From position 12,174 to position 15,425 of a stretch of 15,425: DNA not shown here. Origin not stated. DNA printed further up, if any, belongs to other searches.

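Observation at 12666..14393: Complete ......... intein splitting the P-loop of the essential SRP54 GTPase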

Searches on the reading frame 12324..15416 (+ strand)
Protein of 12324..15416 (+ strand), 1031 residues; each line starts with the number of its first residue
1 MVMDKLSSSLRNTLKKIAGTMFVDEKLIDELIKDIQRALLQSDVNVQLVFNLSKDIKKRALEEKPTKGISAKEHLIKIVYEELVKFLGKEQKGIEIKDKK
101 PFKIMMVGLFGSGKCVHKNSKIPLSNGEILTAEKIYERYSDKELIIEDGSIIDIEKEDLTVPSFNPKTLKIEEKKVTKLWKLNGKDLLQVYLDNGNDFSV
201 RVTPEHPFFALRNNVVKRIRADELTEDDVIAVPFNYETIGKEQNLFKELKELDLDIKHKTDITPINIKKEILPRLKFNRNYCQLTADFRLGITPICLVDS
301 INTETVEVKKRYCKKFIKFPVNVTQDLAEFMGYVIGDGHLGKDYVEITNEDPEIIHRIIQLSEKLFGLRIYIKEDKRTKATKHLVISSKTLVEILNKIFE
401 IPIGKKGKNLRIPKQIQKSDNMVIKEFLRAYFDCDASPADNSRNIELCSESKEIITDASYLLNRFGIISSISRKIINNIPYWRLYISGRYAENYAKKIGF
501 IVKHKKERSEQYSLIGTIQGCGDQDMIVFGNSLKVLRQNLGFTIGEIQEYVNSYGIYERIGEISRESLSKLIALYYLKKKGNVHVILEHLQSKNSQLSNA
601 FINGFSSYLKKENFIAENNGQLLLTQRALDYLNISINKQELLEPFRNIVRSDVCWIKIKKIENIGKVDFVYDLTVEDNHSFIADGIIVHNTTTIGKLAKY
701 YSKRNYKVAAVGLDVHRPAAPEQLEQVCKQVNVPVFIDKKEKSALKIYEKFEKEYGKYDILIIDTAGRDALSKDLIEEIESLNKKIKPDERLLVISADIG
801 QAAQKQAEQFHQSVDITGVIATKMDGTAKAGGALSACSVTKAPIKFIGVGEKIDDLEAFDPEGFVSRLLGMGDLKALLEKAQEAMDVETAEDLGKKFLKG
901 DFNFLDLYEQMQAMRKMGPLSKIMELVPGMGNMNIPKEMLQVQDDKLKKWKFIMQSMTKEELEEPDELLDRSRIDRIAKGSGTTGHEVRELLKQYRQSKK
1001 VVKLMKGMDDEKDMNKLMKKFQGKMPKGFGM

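Call 6: search_protein_families(library=pfam, proteins=[window:12324-15416:+], max_evalue=0.1)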
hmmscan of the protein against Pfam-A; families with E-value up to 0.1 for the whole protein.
window:12324-15416:+ (1031 aa): 10 families
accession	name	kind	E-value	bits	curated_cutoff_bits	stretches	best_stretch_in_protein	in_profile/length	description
PF00448.28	SRP54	-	4.8e-59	199.8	22.7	1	691-870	15-196/196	SRP54-type protein, GTPase domain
PF02978.25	SRP_SPB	-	6.3e-31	107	27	1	902-1001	2-90/91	Signal peptide binding domain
PF14890.11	Intein_splicing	-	7.4e-30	104.2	35.8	1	147-690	17-155/155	Intein splicing domain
PF14528.11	LAGLIDADG_3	-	4.6e-22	78.5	22.5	2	424-499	3-82/82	LAGLIDADG-like domain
PF02881.24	SRP54_N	-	1.6e-16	60.7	22.4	1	6-83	1-75/75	SRP54-type protein, helical bundle domain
PF01656.29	CbiA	-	0.0016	18.8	25.4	1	691-829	13-88/125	CobQ/CobB/MinD/ParA nucleotide binding domain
PF07591.16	PT-HINT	-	0.015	16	27.7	0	161-228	20-85/137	Pretoxin HINT domain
PF03026.21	CM1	-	0.027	14.3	27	0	768-836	117-184/235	Influenza C virus M1 protein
PF08517.17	AXH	-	0.071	14.1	33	0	152-210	18-81/116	Ataxin-1 and HBP1 module (AXH)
PF05204.19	Hom_end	-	0.073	13.6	21.1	0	331-380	19-70/110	Homing endonuclease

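Call 7: search_protein_families(library=ncbifam, proteins=[window:12324-15416:+], max_evalue=0.1)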
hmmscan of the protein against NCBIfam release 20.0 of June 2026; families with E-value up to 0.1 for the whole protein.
window:12324-15416:+ (1031 aa): 18 families
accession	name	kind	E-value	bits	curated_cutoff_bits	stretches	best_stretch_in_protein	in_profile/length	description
TIGR00959.1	ffh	equivalog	1.2e-126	423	473.2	2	691-1003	113-427/428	signal recognition particle protein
TIGR01425.1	SRP54_euk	equivalog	2.1e-109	366.2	576.25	2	690-999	113-426/428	signal recognition particle protein SRP54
TIGR00064.1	ftsY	equivalog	2.9e-58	197.4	260.7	2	690-869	92-279/279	signal recognition particle-docking protein FtsY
NF011418.0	PRK14845.1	equivalog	5.7e-43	146.9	756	1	104-734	13-514/1049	translation initiation factor IF-2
NF011287.0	PRK14698.1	equivalog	3.5e-35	121.3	1238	2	308-490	375-552/1017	V-type ATP synthase subunit A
NF011491.0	PRK14898.1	equivalog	9.7e-28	96.7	783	2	147-549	113-460/860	DNA-directed RNA polymerase subunit A''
NF045703.1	rSAM_Tes_intein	exception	1.5e-22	79.3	1700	1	157-504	202-550/1040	tetraether lipid synthase Tes, intein-containing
NF005852.0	PRK07773.1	equivalog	1.5e-20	73.1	780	3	646-691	783-827/886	replicative DNA helicase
NF038098.1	GyrA_w_intein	exception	2.3e-16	58.9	1850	2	297-513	209-426/1232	intein-containing DNA gyrase subunit A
NF005230.0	PRK06731.1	equivalog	5.6e-13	48.7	553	1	688-852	97-260/281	flagellar biosynthesis regulator FlhF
TIGR01445.1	intein_Nterm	domain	2.8e-11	44.3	24.5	1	115-209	1-82/83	intein N-terminal splicing region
TIGR03499.1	FlhF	equivalog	3.8e-11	43.5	174.15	1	691-767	212-286/286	flagellar biosynthesis GTPase FlhF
NF009368.0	PRK12726.1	equivalog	6.3e-11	42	832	1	670-855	200-383/407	flagellar biosynthesis regulator FlhF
TIGR01443.1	intein_Cterm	domain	1.1e-10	41.4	15.6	1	669-691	1-24/24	intein C-terminal splicing region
NF011302.0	PRK14714.1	equivalog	6.2e-09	34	1791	1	115-250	932-1068/1350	DNA-directed DNA polymerase II large subunit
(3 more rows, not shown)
